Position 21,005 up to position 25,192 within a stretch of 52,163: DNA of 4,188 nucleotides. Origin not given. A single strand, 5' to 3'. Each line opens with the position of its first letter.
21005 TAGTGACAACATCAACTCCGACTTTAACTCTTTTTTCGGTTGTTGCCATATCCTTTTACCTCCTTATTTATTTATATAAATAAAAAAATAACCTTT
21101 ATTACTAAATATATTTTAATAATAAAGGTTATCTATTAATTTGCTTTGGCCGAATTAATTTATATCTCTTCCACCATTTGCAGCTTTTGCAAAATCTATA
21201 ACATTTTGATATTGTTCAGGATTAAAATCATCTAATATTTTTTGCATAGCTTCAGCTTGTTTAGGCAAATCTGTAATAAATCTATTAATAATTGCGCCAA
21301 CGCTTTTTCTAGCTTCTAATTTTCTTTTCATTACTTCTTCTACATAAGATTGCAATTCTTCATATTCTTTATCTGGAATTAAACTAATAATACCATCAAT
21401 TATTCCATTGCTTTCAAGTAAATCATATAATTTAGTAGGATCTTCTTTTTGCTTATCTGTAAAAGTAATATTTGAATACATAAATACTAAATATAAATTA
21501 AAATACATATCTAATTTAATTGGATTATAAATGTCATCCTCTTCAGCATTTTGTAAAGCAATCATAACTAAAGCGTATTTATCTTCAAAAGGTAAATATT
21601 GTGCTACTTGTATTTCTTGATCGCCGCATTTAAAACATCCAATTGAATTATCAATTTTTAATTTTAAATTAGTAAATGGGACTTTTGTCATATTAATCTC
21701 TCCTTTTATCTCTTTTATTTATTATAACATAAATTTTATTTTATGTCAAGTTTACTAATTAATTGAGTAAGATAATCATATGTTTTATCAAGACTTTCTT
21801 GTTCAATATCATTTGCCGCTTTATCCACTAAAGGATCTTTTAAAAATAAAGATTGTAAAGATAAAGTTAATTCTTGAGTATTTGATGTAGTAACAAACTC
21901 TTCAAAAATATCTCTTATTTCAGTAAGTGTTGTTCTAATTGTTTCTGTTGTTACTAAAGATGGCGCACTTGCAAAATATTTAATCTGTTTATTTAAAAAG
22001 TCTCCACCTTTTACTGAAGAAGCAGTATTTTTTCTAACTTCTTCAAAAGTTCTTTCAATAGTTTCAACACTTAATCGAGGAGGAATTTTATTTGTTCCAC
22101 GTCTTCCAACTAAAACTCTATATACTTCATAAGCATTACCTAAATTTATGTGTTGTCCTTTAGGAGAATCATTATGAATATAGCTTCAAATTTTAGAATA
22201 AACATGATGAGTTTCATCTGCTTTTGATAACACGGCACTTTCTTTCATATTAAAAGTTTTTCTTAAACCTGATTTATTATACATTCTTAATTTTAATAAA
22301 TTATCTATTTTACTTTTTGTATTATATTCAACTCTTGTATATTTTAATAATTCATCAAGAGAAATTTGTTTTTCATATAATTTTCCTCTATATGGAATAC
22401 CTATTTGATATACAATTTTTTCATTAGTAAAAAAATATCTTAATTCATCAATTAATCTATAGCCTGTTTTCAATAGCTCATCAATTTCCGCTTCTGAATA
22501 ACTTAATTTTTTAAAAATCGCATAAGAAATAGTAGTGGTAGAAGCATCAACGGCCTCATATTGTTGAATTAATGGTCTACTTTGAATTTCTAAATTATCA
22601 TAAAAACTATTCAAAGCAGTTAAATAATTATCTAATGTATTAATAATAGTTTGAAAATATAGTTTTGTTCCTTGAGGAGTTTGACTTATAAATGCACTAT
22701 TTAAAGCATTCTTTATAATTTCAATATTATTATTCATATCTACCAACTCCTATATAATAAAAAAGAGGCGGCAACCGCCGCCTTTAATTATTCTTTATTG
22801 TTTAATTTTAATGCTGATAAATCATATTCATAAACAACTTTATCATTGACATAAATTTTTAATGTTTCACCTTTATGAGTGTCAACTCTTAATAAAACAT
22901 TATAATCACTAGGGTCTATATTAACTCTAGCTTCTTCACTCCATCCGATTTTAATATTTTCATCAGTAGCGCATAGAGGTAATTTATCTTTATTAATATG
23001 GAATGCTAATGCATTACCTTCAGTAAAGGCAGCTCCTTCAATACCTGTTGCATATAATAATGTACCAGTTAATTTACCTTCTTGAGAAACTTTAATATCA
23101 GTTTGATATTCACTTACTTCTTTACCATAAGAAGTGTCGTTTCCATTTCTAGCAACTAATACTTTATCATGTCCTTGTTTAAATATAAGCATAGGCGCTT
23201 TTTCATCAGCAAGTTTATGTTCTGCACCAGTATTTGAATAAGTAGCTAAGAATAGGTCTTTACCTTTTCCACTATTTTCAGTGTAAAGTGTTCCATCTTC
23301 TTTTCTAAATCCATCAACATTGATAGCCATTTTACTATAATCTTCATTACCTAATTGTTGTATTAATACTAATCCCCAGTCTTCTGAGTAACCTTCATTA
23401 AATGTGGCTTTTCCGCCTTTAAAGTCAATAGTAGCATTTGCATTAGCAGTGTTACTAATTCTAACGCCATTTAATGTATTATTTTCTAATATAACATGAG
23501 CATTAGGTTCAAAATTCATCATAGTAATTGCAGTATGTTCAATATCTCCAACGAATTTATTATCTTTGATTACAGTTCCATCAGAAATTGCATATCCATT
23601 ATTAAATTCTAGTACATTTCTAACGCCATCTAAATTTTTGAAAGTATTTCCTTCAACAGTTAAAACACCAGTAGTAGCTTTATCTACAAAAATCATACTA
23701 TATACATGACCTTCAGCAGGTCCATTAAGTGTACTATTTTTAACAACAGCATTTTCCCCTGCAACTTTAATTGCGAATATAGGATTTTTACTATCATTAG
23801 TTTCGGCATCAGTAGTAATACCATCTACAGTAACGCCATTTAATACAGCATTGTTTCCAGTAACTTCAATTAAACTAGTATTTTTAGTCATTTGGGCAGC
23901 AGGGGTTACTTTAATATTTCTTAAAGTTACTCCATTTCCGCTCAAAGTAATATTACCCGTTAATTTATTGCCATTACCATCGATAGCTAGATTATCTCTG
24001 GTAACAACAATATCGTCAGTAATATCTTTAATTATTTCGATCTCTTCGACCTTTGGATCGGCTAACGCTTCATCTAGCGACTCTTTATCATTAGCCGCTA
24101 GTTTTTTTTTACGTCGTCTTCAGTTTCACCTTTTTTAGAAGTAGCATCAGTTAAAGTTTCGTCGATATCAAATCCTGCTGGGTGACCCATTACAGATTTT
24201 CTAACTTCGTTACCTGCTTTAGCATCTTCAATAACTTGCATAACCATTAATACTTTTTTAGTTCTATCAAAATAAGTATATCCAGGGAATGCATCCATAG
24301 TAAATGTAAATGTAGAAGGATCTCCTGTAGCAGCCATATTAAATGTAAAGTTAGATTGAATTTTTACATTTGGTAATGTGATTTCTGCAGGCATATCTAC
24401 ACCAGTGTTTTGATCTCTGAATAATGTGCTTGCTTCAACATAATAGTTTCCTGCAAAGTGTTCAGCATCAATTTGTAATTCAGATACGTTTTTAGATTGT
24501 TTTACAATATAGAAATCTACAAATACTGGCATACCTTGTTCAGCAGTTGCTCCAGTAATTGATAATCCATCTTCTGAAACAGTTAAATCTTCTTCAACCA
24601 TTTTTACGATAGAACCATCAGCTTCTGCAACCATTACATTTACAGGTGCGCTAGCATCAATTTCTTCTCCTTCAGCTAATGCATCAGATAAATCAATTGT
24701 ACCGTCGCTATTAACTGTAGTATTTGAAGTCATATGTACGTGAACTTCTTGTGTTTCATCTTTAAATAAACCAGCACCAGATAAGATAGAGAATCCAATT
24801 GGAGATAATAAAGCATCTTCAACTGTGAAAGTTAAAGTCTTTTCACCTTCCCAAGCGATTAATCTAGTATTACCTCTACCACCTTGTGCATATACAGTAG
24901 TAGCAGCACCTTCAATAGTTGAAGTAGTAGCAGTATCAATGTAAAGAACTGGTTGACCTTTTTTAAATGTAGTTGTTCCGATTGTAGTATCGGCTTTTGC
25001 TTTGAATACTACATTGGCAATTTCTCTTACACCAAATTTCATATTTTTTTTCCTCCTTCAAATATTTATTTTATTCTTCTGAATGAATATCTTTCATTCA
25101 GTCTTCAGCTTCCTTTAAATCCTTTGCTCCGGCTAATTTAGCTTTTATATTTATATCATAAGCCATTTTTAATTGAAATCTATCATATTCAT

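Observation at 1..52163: TGA is read as a sense codon (Trp, code 4) throughout this phage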

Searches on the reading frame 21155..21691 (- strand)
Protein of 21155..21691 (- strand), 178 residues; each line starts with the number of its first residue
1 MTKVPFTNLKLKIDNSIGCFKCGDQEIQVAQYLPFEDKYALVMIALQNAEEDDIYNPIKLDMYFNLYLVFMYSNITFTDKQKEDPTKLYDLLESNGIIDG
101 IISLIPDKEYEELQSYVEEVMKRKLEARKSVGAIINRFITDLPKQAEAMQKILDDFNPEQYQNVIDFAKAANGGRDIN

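Call 45: search_protein_families(library=phrogs, max_evalue=0.001, proteins=[window:21158-21691:-])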
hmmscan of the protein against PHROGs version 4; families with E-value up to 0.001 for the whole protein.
seq(178 aa): 2 families
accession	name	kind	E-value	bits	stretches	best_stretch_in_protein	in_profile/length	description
phrog_30570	-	unknown function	4.3e-15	57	1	1-122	1-127/169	-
phrog_7383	-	unknown function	0.00042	21.1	0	46-135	54-130/162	-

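Call 75: search_protein_families(library=phrogs, max_evalue=0.001, proteins=[window:21155-21691:-])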
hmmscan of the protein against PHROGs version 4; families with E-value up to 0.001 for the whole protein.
window:21155-21691:- (178 aa): 2 families
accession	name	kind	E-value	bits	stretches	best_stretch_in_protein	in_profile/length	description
phrog_30570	-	unknown function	4.3e-15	57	1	1-122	1-127/169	-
phrog_7383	-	unknown function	0.00042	21.1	0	46-135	54-130/162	-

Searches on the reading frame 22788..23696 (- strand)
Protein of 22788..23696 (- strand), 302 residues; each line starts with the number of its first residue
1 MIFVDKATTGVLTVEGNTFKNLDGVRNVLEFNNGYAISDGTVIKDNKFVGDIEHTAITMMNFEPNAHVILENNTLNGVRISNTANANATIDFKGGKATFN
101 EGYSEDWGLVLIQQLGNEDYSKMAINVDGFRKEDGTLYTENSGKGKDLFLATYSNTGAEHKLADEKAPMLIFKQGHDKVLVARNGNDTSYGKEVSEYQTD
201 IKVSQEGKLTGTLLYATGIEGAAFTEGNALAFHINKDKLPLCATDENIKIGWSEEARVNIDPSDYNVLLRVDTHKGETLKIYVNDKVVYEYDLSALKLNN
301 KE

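Call 6: search_protein_families(library=pfam, max_evalue=0.01, proteins=[window:22791-23696:-])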
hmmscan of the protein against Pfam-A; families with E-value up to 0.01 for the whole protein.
seq(302 aa): 0 families

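Call 75: search_protein_families(library=phrogs, max_evalue=0.001, proteins=[window:22788-23696:-])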
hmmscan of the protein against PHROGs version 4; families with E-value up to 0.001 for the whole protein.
window:22788-23696:- (302 aa): 0 families

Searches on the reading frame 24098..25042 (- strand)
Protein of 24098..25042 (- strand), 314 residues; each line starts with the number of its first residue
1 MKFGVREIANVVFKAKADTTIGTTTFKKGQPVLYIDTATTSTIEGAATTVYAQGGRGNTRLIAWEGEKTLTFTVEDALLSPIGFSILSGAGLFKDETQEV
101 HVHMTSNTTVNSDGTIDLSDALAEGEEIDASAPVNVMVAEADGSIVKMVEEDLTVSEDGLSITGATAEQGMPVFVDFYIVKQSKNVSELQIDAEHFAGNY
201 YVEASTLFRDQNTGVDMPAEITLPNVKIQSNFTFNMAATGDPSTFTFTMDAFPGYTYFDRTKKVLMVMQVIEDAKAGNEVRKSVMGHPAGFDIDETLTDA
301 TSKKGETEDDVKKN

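Call 6: search_protein_families(library=pfam, max_evalue=0.01, proteins=[window:24101-25042:-])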
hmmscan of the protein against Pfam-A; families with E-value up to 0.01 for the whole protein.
seq(314 aa): 0 families

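Call 75: search_protein_families(library=phrogs, max_evalue=0.001, proteins=[window:24098-25042:-])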
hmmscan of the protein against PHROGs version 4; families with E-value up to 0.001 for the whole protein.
window:24098-25042:- (314 aa): 1 family
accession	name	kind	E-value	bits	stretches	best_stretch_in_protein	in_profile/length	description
phrog_2729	-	head and packaging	1.2e-55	189.6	1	1-265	3-245/252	virion structural protein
